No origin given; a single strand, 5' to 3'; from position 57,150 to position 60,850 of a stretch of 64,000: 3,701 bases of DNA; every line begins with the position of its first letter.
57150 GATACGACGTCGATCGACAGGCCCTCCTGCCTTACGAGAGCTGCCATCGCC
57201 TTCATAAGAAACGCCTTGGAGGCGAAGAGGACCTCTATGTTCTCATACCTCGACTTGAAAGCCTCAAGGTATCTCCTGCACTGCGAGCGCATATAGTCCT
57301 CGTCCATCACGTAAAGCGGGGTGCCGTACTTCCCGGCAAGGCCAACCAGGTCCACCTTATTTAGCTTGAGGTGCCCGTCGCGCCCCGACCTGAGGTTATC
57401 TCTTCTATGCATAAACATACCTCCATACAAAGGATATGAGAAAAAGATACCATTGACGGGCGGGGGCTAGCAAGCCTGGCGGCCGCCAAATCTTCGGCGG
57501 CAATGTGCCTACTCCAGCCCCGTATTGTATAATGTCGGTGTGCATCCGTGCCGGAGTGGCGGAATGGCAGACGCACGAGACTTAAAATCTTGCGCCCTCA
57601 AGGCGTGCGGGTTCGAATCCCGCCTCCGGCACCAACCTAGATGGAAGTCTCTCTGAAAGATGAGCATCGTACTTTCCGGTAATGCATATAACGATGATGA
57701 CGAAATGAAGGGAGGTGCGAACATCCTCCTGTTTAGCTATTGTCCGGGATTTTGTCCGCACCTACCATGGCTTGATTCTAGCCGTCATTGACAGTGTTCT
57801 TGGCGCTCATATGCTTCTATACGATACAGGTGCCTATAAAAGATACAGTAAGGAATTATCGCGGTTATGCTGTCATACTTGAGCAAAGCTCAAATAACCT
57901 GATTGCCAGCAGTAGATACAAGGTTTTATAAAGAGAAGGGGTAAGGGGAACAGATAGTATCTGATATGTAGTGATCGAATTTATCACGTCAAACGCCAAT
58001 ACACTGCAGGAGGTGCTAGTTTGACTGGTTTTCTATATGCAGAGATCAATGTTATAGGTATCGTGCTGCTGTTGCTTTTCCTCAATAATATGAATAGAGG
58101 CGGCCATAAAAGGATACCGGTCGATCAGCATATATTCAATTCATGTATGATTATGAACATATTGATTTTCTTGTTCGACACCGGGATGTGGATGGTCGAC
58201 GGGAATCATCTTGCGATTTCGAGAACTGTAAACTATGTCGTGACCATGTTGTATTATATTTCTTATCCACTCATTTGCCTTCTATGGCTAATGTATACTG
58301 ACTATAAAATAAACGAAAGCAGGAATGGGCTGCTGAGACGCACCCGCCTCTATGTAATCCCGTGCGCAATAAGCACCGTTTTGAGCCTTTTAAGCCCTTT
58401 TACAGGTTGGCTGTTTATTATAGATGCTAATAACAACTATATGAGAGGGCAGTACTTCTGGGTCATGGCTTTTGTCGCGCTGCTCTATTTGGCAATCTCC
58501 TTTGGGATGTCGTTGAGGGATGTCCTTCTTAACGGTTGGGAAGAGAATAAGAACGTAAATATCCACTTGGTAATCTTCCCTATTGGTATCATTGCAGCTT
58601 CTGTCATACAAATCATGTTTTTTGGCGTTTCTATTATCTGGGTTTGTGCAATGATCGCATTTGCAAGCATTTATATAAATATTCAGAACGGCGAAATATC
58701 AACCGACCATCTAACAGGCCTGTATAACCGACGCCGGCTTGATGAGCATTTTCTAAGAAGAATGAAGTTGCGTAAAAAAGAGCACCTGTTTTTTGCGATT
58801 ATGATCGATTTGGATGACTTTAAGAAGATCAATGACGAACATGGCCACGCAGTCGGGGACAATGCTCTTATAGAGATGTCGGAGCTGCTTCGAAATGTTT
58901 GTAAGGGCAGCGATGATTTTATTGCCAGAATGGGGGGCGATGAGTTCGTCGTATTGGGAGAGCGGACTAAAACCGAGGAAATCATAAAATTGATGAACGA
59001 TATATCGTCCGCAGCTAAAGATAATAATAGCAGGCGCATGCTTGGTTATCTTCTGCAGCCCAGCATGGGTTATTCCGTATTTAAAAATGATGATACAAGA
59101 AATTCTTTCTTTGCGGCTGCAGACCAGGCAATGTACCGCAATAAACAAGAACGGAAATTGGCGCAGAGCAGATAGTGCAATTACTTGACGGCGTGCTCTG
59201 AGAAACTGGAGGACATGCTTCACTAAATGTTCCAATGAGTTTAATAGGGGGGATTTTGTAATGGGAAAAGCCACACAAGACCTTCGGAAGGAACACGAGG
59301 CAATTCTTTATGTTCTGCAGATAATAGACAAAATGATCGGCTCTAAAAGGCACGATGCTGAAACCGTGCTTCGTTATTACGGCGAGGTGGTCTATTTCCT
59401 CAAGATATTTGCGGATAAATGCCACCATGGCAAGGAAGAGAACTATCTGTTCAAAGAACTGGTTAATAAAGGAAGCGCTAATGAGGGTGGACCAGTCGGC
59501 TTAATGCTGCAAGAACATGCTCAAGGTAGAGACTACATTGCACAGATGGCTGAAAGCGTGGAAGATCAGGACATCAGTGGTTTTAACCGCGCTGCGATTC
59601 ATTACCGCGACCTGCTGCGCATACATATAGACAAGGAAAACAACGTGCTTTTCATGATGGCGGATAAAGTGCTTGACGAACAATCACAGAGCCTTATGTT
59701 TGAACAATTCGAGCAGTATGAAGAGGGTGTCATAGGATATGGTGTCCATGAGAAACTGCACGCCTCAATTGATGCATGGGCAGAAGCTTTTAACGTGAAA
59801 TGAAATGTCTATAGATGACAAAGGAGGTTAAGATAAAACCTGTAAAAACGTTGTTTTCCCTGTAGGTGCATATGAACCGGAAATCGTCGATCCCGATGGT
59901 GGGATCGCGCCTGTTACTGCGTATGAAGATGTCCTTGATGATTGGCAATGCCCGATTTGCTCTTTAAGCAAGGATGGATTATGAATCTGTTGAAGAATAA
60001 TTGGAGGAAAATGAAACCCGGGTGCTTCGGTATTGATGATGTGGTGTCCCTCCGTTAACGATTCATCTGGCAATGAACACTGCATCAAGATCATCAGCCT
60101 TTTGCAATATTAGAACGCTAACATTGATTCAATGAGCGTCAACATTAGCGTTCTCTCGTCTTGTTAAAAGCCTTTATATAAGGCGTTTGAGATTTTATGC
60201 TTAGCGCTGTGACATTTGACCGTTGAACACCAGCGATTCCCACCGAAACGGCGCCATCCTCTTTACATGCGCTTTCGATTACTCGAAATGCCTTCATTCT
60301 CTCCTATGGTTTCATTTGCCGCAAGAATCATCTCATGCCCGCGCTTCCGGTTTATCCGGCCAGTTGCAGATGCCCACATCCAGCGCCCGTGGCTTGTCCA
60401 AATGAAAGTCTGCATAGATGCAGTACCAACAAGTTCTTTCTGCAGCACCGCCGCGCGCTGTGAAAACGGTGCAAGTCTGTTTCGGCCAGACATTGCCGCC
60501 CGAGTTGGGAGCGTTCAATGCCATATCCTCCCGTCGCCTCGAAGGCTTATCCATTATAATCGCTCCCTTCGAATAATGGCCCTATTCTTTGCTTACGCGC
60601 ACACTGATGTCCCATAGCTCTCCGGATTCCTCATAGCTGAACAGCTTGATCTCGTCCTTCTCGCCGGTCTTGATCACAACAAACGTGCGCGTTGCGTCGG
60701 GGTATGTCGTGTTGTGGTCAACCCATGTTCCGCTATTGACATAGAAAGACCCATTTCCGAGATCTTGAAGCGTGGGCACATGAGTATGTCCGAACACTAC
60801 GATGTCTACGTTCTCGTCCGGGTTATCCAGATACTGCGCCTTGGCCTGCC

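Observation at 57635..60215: Low-GC islet next to tRNA-Leu carrying a GGDEF cyclase, a hemerythrin and a decayed rubredoxin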

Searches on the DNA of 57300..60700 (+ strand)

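Call 30: search_rna_families(source=window, start=57300, end=60700, threshold=evalue, max_evalue=1)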
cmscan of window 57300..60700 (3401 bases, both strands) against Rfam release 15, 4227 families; matches with E-value up to 1: 2.
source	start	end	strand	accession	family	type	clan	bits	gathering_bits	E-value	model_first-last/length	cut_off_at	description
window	57550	57631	+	RF00005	tRNA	Gene; tRNA;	CL00001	60.2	29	8.2e-12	1-71/71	no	tRNA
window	57577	57651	-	RF01852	tRNA-Sec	Gene; tRNA;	CL00001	21.4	47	0.6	1-91/91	no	Selenocysteine transfer RNA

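Call 48: search_dna_similar(query=window:57951-60107:+, collection=plasmids, mode=distant, max_rows=10)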
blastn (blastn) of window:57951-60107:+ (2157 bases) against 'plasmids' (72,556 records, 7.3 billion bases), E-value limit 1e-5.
No match.

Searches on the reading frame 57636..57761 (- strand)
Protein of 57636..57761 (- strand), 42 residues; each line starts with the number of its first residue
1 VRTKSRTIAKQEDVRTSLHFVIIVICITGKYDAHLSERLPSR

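Call 58: search_protein_families(library=pfam, proteins=[window:57636-57761:-], max_evalue=1)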
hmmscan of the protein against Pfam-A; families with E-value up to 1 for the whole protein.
seq(42 aa): 0 families

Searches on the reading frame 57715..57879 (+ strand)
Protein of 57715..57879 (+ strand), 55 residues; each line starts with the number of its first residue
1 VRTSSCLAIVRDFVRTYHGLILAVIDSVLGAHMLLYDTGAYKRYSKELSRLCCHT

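Call 44: search_protein_families(library=pfam, proteins=[window:57715-57879:+], max_evalue=10)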
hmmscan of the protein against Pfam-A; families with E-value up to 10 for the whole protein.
seq(55 aa): 2 families
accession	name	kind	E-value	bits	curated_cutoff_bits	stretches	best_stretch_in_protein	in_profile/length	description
PF11893.13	DUF3413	-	0.076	12.6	27.1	1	20-50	83-113/248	Domain of unknown function (DUF3413)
PF11139.14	SfLAP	-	0.17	11.8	35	1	2-34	176-208/213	Sap, sulfolipid-1-addressing protein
